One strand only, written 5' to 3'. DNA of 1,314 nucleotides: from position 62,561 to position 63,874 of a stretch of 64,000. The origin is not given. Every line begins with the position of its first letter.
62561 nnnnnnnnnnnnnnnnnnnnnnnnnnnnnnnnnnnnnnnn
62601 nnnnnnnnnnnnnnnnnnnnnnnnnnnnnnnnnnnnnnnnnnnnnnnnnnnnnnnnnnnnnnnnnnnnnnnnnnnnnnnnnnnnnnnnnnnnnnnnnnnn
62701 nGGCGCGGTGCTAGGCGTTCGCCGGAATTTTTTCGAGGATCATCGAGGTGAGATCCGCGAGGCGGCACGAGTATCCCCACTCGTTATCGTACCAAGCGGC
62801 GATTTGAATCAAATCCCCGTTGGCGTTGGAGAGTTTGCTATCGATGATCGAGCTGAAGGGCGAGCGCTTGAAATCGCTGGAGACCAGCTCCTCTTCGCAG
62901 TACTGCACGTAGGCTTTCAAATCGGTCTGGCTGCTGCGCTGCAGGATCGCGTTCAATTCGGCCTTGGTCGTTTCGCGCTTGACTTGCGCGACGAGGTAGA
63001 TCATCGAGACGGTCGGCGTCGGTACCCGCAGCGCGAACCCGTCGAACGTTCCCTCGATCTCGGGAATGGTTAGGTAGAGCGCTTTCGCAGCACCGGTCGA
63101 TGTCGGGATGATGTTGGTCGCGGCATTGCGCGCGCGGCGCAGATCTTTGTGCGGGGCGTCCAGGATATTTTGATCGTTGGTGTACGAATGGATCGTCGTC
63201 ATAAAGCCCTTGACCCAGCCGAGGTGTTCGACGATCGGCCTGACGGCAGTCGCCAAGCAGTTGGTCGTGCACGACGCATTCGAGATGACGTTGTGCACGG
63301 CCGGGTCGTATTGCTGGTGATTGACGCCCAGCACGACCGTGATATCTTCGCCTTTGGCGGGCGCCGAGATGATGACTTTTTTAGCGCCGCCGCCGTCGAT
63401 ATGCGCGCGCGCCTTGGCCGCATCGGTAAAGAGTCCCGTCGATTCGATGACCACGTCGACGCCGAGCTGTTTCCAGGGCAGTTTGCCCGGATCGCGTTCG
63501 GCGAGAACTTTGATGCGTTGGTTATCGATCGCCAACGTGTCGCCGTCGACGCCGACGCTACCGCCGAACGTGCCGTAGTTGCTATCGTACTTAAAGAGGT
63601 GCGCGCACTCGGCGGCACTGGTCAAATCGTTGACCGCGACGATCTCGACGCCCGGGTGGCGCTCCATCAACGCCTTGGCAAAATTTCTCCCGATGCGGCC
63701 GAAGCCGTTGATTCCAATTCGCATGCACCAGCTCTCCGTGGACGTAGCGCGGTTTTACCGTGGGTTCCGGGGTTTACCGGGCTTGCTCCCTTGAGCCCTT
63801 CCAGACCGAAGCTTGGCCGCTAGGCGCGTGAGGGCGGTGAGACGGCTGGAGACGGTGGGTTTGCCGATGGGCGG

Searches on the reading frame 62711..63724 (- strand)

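Call 79: search_protein_families(library=pfam, proteins=[window:62711-63724:-], max_evalue=0.01)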
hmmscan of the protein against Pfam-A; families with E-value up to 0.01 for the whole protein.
window:62711-63724:- (337 aa): 3 families
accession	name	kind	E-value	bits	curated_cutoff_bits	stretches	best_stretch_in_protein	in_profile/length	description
PF02800.25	Gp_dh_C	-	2.9e-52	176.9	24.4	1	157-312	1-158/158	Glyceraldehyde 3-phosphate dehydrogenase, C-terminal domain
PF00044.30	Gp_dh_N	-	1.4e-37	128.4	31.7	1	1-101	1-100/101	Glyceraldehyde 3-phosphate dehydrogenase, NAD binding domain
PF01408.29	GFO_IDH_MocA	-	0.0019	19.3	24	0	1-38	1-40/120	Oxidoreductase family, NAD-binding Rossmann fold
